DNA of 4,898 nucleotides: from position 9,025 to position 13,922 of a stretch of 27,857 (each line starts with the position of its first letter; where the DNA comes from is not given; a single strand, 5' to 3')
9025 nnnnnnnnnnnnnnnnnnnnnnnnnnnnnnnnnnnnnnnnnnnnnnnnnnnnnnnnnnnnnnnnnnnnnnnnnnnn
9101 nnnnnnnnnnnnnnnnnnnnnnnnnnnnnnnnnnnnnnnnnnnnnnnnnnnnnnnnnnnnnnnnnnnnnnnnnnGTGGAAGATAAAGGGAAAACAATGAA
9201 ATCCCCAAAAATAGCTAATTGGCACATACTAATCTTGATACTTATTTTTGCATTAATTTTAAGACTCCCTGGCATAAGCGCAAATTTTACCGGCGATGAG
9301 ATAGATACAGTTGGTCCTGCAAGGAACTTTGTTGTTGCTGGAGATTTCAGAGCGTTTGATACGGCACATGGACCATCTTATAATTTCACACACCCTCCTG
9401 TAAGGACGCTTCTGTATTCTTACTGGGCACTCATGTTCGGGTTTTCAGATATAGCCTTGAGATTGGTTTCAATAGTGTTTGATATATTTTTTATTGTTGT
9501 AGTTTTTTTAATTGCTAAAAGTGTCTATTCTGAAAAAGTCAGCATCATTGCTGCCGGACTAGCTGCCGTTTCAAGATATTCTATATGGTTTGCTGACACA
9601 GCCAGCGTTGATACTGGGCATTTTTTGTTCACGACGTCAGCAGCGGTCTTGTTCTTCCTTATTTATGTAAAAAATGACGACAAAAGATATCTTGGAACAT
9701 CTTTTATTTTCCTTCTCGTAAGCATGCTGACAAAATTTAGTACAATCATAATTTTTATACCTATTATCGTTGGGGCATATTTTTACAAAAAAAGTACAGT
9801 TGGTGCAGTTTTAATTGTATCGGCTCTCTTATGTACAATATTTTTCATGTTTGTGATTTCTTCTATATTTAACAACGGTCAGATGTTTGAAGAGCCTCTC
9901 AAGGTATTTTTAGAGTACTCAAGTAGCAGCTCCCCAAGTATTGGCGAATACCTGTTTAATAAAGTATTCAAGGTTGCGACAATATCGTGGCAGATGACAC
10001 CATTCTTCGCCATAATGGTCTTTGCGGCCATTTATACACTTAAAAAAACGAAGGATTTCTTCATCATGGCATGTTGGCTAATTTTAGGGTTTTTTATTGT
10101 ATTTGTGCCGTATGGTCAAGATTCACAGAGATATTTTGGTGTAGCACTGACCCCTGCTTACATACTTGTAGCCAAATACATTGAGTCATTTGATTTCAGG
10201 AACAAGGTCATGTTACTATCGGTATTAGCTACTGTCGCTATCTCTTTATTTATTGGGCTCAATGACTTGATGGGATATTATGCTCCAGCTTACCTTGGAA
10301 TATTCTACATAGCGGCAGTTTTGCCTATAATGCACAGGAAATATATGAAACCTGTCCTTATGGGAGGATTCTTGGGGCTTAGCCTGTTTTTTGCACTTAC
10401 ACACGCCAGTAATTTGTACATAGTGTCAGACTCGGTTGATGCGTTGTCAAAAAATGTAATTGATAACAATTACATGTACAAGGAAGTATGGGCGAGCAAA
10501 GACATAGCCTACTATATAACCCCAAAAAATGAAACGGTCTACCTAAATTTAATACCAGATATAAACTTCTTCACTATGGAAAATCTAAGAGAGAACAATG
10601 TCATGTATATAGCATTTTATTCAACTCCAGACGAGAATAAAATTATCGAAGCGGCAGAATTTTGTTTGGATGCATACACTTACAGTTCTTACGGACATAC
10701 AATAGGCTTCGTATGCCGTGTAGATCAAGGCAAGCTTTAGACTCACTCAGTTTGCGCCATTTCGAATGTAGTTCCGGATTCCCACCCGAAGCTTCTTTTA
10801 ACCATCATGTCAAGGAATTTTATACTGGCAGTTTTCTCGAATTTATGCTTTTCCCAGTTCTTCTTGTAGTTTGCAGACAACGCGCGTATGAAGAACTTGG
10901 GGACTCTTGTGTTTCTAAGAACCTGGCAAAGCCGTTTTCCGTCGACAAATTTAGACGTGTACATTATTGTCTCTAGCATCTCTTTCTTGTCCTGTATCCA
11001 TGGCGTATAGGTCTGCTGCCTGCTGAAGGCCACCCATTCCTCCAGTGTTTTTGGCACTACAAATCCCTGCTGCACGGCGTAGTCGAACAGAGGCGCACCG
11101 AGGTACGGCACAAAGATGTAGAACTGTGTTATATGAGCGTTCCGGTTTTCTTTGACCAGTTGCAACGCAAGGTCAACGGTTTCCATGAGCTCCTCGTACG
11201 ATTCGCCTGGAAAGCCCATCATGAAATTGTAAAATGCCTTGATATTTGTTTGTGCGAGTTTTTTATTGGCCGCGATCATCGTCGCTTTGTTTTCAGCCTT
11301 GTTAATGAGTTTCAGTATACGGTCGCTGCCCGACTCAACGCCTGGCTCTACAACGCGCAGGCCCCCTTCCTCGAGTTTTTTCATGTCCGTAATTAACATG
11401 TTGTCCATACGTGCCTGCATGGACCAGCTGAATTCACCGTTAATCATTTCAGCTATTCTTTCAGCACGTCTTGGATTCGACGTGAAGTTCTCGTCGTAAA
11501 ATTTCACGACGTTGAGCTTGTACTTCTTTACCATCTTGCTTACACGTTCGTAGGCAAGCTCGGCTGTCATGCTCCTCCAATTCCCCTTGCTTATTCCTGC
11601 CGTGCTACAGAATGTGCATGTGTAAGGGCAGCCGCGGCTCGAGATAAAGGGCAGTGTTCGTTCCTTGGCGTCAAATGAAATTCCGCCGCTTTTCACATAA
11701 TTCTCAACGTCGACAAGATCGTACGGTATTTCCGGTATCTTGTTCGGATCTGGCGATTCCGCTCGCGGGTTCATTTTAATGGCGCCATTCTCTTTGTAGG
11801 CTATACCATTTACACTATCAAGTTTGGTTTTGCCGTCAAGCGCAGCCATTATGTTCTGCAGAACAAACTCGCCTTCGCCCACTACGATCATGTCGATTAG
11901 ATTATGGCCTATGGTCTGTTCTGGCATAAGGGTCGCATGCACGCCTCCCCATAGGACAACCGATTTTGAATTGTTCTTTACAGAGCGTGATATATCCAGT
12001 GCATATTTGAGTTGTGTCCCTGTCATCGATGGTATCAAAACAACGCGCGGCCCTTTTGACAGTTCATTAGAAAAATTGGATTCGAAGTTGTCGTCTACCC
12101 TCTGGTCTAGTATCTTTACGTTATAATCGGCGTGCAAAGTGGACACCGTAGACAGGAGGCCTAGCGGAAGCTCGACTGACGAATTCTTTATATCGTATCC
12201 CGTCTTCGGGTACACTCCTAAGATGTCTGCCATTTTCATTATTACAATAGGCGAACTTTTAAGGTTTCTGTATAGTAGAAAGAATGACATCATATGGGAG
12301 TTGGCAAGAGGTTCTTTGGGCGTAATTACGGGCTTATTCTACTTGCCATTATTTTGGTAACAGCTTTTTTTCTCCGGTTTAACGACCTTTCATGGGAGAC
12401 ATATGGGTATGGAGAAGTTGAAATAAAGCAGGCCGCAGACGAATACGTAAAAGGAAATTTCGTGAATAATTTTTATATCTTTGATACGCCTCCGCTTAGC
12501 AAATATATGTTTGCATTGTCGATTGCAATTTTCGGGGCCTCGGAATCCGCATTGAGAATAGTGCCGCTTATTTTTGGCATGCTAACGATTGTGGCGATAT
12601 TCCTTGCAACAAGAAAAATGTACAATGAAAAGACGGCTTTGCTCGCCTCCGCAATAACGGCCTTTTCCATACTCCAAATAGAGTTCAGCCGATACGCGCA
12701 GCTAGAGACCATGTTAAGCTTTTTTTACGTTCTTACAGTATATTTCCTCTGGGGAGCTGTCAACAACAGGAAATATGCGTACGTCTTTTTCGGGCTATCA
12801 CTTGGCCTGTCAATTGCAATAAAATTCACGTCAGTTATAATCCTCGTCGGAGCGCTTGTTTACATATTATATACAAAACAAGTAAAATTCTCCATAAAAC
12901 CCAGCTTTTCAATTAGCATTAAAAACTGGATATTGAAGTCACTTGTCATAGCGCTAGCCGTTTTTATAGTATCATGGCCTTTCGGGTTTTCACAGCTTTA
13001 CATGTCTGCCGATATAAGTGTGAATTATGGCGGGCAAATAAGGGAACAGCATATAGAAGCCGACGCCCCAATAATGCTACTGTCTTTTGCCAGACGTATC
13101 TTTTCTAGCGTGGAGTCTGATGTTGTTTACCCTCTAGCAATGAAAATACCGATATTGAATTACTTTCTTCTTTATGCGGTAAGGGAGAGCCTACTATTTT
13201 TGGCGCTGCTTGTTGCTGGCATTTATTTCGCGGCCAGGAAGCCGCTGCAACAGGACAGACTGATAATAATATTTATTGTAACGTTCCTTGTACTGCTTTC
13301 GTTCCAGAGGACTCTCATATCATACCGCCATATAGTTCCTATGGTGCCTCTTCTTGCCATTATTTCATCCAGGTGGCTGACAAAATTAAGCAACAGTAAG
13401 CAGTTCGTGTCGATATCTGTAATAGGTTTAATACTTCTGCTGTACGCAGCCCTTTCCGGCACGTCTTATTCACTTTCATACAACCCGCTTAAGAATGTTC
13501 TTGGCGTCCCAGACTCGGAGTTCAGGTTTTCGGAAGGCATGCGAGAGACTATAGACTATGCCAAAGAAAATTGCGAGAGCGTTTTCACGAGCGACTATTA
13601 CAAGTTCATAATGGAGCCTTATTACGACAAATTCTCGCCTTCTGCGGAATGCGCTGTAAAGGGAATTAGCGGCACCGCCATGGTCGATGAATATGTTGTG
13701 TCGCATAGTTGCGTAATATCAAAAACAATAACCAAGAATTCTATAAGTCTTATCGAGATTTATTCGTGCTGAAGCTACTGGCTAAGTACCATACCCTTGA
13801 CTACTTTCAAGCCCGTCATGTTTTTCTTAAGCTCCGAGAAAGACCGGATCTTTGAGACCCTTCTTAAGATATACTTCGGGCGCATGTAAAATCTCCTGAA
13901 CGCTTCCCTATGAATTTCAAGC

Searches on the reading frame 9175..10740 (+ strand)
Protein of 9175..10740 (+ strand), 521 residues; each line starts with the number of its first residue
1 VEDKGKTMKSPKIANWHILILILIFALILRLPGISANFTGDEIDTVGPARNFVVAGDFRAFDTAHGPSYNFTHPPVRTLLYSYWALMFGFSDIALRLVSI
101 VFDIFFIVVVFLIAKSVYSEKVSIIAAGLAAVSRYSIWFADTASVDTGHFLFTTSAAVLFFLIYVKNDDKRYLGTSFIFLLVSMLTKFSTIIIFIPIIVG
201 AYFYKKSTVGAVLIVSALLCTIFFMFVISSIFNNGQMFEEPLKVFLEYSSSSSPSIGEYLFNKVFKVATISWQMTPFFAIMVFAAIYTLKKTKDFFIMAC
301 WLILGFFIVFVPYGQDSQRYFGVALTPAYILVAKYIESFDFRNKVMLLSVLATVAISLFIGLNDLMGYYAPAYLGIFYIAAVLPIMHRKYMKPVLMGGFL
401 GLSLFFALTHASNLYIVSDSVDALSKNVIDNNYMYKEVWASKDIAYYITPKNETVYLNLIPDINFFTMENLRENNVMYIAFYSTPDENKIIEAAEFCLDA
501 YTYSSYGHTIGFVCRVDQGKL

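Call 3: search_protein_families(library=pfam, proteins=[window:9175-10740:+])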
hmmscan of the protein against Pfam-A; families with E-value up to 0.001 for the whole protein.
window:9175-10740:+ (521 aa): 1 family
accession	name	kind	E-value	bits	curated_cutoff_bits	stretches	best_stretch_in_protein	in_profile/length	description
PF13231.12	PMT_2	-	1.4e-11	45.3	26.1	1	73-224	2-154/160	Dolichyl-phosphate-mannose-protein mannosyltransferase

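Call 4: search_protein_families(library=ncbifam, proteins=[window:9175-10740:+])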
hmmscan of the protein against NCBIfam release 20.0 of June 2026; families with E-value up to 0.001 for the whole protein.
window:9175-10740:+ (521 aa): 0 families

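Call 62: search_solved_structures(query=window:9175-10740:+, max_evalue=1)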
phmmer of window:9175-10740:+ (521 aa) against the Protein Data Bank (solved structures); distinct sequences matched with E-value up to 1: 0.

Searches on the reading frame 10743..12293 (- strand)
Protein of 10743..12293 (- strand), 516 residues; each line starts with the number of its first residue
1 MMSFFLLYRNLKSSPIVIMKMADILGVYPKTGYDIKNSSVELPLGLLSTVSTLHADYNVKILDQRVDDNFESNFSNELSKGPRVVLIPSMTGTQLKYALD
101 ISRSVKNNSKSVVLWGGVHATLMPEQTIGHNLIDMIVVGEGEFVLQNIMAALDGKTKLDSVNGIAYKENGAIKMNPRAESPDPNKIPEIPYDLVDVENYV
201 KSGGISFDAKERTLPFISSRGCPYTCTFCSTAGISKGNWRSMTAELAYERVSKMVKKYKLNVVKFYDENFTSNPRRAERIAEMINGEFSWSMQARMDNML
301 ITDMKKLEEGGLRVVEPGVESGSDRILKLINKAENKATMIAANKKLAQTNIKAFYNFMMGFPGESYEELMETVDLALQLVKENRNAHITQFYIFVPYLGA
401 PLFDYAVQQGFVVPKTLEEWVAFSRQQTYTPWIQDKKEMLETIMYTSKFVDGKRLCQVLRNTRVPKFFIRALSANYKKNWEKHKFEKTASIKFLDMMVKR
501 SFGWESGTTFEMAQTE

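Call 5: search_protein_families(library=pfam, proteins=[window:10743-12293:-])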
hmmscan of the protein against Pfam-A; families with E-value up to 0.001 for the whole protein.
window:10743-12293:- (516 aa): 3 families
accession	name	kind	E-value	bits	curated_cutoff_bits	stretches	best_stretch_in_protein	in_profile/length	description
PF04055.27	Radical_SAM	-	3.4e-23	83.1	29.5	1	217-376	2-166/166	Radical SAM superfamily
PF02310.24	B12-binding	-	3.8e-11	43.3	32.1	1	43-146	14-118/121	B12 binding domain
PF19864.5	Radical_SAM_N2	-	0.00084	19.3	29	0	101-154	77-127/151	Radical SAM proteins, N-terminal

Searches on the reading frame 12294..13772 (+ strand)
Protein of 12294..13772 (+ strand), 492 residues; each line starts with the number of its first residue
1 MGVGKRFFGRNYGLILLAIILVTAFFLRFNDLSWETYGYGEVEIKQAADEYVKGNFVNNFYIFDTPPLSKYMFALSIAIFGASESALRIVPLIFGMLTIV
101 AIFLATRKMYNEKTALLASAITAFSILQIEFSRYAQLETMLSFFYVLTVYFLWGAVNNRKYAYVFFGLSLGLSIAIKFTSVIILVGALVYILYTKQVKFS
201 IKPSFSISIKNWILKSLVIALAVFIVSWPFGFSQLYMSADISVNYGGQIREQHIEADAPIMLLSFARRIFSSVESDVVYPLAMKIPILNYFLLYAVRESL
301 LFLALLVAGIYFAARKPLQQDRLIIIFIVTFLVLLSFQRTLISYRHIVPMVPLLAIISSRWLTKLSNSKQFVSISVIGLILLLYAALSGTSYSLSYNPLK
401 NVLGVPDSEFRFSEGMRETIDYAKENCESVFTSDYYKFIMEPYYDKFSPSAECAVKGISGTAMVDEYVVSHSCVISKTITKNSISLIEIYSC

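Call 5: search_protein_families(library=pfam, proteins=[window:12294-13772:+])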
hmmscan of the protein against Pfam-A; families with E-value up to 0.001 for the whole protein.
window:12294-13772:+ (492 aa): 2 families
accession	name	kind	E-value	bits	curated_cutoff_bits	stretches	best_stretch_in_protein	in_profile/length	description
PF13231.12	PMT_2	-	4.8e-21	76.1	26.1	1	64-228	1-160/160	Dolichyl-phosphate-mannose-protein mannosyltransferase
PF02366.24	PMT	-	1.1e-09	38.7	22.7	1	81-227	79-229/245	Dolichyl-phosphate-mannose-protein mannosyltransferase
